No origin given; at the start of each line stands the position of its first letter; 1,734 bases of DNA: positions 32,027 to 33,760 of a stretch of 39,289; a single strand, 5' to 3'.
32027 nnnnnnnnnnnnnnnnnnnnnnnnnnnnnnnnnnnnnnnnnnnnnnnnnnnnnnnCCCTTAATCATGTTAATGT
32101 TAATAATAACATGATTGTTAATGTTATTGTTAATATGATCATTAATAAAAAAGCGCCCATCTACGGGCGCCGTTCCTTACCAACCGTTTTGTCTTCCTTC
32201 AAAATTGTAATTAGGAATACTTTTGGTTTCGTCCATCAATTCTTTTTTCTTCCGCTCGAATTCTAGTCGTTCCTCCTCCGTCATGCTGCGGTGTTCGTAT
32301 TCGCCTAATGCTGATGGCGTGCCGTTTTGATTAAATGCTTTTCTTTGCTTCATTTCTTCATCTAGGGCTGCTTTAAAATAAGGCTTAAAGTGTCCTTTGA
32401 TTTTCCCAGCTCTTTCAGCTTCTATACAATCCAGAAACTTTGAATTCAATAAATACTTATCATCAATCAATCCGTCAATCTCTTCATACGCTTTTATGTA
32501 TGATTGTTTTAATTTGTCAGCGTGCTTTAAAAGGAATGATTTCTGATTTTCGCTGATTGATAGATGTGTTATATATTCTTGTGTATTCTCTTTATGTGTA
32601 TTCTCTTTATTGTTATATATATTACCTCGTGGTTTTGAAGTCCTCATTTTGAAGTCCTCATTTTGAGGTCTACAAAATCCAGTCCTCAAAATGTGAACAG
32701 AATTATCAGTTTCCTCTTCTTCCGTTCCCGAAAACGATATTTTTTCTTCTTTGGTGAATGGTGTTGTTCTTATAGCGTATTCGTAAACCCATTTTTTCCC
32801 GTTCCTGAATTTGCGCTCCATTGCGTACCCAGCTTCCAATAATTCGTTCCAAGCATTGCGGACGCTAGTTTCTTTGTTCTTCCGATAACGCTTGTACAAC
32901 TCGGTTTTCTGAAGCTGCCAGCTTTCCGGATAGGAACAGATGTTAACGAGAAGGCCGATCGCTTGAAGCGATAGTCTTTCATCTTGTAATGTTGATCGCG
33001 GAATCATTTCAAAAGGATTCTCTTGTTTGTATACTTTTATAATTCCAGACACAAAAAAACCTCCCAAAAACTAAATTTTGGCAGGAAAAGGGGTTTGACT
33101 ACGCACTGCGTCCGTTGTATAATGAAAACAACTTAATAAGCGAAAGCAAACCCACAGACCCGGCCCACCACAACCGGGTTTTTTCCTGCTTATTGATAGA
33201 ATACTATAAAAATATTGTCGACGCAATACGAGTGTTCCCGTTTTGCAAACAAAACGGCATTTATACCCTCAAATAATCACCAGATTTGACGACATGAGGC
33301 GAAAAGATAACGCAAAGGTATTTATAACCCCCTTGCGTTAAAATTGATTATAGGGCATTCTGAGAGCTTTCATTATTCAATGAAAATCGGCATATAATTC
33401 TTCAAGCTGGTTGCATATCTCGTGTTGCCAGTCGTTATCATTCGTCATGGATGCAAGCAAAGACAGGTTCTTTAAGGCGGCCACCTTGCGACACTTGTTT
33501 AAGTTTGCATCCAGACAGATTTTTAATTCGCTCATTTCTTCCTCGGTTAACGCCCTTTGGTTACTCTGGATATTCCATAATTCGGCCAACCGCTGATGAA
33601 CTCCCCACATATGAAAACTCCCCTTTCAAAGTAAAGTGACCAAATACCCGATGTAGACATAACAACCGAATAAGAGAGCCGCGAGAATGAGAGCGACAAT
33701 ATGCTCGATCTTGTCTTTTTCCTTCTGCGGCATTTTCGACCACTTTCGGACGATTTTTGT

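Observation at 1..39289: Closed circular temperate phage with a plasmid maintenance module and no integrase: probable phage-plasmid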

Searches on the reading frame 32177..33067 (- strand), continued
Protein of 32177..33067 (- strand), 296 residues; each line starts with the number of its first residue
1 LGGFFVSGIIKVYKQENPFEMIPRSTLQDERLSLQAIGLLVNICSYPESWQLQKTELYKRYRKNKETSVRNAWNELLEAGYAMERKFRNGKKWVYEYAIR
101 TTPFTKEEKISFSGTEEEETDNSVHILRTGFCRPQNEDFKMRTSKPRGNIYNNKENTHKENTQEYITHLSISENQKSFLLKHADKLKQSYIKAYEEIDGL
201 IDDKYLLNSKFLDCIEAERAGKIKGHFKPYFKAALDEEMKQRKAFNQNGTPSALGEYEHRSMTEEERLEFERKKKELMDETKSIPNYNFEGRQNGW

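Call 45: find_encoding_contigs(protein=P0012, flank=10000, max_places=3)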
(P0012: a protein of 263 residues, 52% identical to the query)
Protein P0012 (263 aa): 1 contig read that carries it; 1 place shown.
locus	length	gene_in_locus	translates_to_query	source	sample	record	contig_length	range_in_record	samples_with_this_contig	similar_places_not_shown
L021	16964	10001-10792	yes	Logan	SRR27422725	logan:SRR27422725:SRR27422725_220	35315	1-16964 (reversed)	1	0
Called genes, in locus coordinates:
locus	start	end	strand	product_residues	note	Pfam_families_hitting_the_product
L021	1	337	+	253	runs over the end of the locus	PF05709:Sipho_tail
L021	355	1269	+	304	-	-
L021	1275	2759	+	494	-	PF18994:Prophage_tailD1, PF26674:Prophage_tail_N2 (weak), PF06605:Prophage_tail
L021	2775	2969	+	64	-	-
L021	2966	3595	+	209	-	-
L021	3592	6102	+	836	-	-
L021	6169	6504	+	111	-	-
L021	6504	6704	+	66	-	-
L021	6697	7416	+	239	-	PF01520:Amidase_3, PF05036:SPOR (weak)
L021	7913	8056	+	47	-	-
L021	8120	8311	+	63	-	-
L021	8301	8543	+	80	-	-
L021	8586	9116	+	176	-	-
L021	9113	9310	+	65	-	-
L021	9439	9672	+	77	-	PF24704:DUF7667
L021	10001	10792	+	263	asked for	-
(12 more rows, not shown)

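Call 46: find_encoding_contigs(protein=P0003, flank=10000, max_places=3)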
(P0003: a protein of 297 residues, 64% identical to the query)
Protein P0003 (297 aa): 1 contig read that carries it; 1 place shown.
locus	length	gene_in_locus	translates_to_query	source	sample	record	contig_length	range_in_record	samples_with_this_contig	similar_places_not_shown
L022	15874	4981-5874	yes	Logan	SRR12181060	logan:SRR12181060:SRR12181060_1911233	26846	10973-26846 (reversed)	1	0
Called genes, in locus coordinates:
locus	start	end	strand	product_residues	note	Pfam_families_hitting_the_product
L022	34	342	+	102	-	-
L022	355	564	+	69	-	-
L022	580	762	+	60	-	-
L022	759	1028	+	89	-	-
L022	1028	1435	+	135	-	PF27481:YqgA_MG2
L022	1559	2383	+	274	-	PF05908:Gamma_PGA_hydro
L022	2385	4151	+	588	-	PF13229:Beta_helix, PF05048:NosD, PF13229:Beta_helix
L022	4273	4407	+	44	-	-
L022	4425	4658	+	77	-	PF24704:DUF7667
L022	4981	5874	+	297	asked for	-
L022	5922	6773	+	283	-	PF10609:ParA (weak), PF01656:CbiA, PF13614:AAA_31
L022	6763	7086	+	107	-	-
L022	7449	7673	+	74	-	-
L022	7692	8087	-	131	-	PF12844:HTH_19, PF13560:HTH_31, PF01381:HTH_3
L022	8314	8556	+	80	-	PF13560:HTH_31 (weak), PF01381:HTH_3 (weak)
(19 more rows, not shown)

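Call 48: predict_structure(alignment_id=A2)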
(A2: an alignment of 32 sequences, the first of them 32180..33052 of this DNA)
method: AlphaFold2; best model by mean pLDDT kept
length: 291 residues; sequences in the alignment: 32
mean_pLDDT: 66.5   pTM: 0.37
mean pLDDT of the five models: 66.5, 66.4, 66.3, 66.1, 61.7
residues with pLDDT >= 90: 15; 70-90: 140; 50-70: 64; < 50: 72
segments of 3 or more residues with pLDDT < 50: 111-137, 147-165, 243-255, 280-291
pLDDT, mean of each block of 10 residues (from residue 1): 64 71 88 88 76 83 90 88 85 84 73 39 42 47 50 41 51 62 70 71 77 70 73 69 44 54 76 64 41 36
secondary structure, 60 per line:
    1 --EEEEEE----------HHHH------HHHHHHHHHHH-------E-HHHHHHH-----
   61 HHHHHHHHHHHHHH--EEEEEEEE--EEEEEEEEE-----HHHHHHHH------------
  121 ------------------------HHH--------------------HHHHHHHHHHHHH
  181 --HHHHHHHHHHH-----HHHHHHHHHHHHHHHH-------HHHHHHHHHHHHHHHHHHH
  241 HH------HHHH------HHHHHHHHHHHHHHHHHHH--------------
elements in order: E3-8 H19-22 H29-39 H49-55 H61-74 E77-84 E87-95 H101-108 H168-180 H183-193 H199-214 H222-242 H249-252 H259-277

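Call 52: fold_search(model_id=the predicted structure, library=pdb)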
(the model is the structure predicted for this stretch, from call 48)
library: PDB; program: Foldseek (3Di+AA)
matches with E <= 10: 442; with E <= 0.001: 0
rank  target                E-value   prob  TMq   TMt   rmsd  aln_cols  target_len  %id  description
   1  5wtn_D                6.5e-02  0.98  0.25  0.27   4.3       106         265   10  Crystal Structure Analysis of primosome protein DnaB (resiues 1-300) from Geobacillus stearothermophilus (released 2017-08-23)
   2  1sfx_A                6.5e-02  0.77  0.20  0.45  12.9       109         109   17  X-ray crystal structure of putative HTH transcription regulator from Archaeoglobus fulgidus (released 2004-08-03)
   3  8gga_A                8.5e-02  0.09  0.09  0.08  17.1       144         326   10  CryoEM structure of beta-2-adrenergic receptor in complex with GTP-bound Gs heterotrimer (transition intermediate #16  (released 2024-03-06)
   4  5wtn_B                9.6e-02  0.96  0.25  0.27   3.8       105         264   10  Crystal Structure Analysis of primosome protein DnaB (resiues 1-300) from Geobacillus stearothermophilus (released 2017-08-23)
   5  5wtn_A                1.0e-01  0.96  0.25  0.27   4.1       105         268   10  Crystal Structure Analysis of primosome protein DnaB (resiues 1-300) from Geobacillus stearothermophilus (released 2017-08-23)
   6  6cmv_C                1.6e-01  0.84  0.22  0.50   8.1       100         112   18  Crystal structure of Archaeal Biofilm Regulator (AbfR2) from Sulfolobus acidocaldarius (released 2018-11-14)
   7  3r0a_B                2.0e-01  0.89  0.22  0.46   4.3        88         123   17  Possible transcriptional regulator from Methanosarcina mazei Go1 (gi 21227196) (released 2011-03-23)
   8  4pql_B                2.0e-01  0.60  0.21  0.43  14.5       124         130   14  N-Terminal domain of DNA binding protein (released 2014-06-11)
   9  2dqr_B                2.0e-01  0.57  0.20  0.43   9.3        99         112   17  Crystal structure of the replication terminator protein mutant RTP.E39K.R42Q (released 2007-05-29)
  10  5wtn_C                2.4e-01  0.87  0.25  0.27   4.0       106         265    9  Crystal Structure Analysis of primosome protein DnaB (resiues 1-300) from Geobacillus stearothermophilus (released 2017-08-23)
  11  8ggb_A                2.5e-01  0.09  0.11  0.10  17.8       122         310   15  CryoEM structure of beta-2-adrenergic receptor in complex with GTP-bound Gs heterotrimer (transition intermediate #17  (released 2024-03-06)
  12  3mc9_B                3.1e-01  0.18  0.13  0.20   8.9       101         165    7  POTRA1-2 of the periplasmic domain of Omp85 from Anabaena (released 2010-04-21)
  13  5kbj_A                3.3e-01  0.35  0.20  0.40  15.6       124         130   15  Structure of Rep-DNA complex (released 2016-06-29)
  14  1bm9_A                3.5e-01  0.66  0.19  0.41   3.9        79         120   19  REPLICATION TERMINATOR PROTEIN FROM BACILLUS SUBTILIS (released 1999-01-06)
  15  6xjf_B                3.7e-01  0.72  0.18  0.45   3.4        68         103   18  X-ray crystal structure of Pyrococcus furiosus general transcription factor TFE-alpha (SeMet labeled protein) (released 2020-07-08)
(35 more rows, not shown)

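Call 55: find_encoding_contigs(protein=window:32177-33052:-, flank=3000, max_places=10)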
Protein window:32177-33052:- (291 aa): 4 contigs read that carry it; 3 places shown.
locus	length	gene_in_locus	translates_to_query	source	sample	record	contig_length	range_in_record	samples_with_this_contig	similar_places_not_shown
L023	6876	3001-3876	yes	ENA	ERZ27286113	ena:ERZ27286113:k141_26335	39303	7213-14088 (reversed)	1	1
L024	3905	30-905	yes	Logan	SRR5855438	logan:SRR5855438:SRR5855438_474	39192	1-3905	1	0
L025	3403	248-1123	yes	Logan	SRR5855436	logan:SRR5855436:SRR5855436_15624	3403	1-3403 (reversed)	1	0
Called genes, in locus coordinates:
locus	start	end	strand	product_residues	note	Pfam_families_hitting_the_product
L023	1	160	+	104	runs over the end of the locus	-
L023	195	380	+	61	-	-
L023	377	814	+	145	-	PF27481:YqgA_MG2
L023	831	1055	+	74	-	-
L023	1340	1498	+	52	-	-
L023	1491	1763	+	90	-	-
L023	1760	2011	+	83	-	-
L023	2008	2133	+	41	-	-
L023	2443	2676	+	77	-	PF24704:DUF7667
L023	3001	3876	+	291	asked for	-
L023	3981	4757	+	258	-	PF01656:CbiA, PF09140:MipZ (faint), PF10609:ParA (weak), PF13614:AAA_31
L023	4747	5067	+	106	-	-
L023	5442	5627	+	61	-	-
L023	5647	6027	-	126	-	PF12844:HTH_19, PF01381:HTH_3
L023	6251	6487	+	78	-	PF01381:HTH_3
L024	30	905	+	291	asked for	-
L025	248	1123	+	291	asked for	-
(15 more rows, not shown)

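Call 65: get_annotated_region(hit=H9, flank=7000)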
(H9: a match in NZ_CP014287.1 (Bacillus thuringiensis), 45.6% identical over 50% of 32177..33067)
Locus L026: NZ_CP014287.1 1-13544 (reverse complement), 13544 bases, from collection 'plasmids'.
description: Bacillus thuringiensis strain Bt185 plasmid pBT1850042, complete sequence
organism: Bacillus thuringiensis (NCBI taxid 1428)
taxonomy: Bacteria; Bacillota; Bacilli; Bacillales; Bacillaceae; Bacillus; Bacillus thuringiensis
host: -; source: cell culture,soil; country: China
typing (MOB-suite, as given by PLSDB): non-mobilizable
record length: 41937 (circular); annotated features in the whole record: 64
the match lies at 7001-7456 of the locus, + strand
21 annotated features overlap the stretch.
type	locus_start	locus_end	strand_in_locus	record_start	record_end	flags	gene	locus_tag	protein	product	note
CDS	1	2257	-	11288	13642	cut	-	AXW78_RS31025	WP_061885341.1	phage/plasmid primase, P4 family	GO:0006260 - DNA replication [Evidence IEA]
CDS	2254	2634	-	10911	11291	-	-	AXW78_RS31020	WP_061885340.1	zinc-finger-containing protein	-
CDS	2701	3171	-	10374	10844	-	-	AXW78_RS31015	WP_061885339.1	DUF669 domain-containing protein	-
CDS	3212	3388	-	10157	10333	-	-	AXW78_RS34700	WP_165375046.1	hypothetical protein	-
CDS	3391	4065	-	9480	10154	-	-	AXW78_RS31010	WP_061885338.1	AAA family ATPase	-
CDS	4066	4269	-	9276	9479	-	-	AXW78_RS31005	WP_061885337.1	helix-turn-helix transcriptional regulator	-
CDS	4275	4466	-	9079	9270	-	-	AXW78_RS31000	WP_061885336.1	hypothetical protein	-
CDS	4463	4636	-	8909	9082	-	-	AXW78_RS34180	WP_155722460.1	hypothetical protein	-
CDS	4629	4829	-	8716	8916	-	-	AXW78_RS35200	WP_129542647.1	hypothetical protein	-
CDS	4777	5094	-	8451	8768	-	-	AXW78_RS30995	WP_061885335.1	hypothetical protein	-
CDS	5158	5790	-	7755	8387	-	-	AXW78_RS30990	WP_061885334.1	sigma-70 family RNA polymerase sigma factor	GO:0006352 - DNA-templated transcription initiation [Evidence IEA]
CDS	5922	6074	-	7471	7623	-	-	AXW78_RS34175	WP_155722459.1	hypothetical protein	-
CDS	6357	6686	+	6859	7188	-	-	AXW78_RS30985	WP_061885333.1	helix-turn-helix transcriptional regulator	-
CDS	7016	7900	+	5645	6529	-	-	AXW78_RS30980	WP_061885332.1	hypothetical protein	-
CDS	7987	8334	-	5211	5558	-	-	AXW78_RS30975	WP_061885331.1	helix-turn-helix transcriptional regulator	-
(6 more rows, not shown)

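Call 84: find_related_loci(query=A1, collection=viral_contigs, flank=6000)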
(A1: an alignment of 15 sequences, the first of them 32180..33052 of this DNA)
Query A1 (291 aa) in viral_contigs; peptide patterns used: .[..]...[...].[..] (x = any residue, [..] = any of these).
33 stretches matched a pattern; 14 encode a relative of the query (tblastn E <= 1e-3); 14 distinct loci.
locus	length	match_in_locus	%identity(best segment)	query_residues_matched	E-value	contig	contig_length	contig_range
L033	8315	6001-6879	63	1-288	4e-119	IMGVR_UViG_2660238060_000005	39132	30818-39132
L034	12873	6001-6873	63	1-286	3e-118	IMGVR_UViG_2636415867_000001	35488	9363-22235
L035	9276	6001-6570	44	5-202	7e-37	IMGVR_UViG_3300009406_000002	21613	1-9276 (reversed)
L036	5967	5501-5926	49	1-142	5e-33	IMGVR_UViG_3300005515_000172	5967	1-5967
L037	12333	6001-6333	55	27-144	2e-31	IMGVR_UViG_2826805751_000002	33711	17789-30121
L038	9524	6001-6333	55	27-144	4e-31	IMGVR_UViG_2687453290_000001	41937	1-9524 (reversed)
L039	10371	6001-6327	55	27-142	1e-30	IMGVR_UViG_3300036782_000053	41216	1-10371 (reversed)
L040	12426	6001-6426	46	5-144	2e-30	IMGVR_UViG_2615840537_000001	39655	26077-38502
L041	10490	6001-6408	47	27-169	3e-30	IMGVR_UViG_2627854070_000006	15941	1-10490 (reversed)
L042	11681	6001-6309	49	3-103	1e-29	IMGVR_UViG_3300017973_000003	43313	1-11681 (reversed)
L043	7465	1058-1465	46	27-169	5e-29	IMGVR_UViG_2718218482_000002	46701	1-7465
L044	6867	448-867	42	1-144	3e-27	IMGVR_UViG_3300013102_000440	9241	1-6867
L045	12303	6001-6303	49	14-116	7e-27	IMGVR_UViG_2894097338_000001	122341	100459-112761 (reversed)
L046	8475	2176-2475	51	16-104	1e-23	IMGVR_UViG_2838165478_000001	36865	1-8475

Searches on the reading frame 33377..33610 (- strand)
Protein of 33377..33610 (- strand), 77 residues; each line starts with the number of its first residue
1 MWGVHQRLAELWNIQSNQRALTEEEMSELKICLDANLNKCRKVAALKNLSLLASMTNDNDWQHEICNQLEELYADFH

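Call 11: search_protein_families(library=pfam, proteins=[window:33377-33610:-], max_evalue=0.01)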
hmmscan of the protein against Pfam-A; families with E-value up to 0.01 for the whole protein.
window:33377-33610:- (77 aa): 1 family
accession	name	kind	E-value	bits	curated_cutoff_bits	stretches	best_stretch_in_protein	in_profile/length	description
PF24704.1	DUF7667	-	1.1e-29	102.8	27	1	1-76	1-75/76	Family of unknown function (DUF7667)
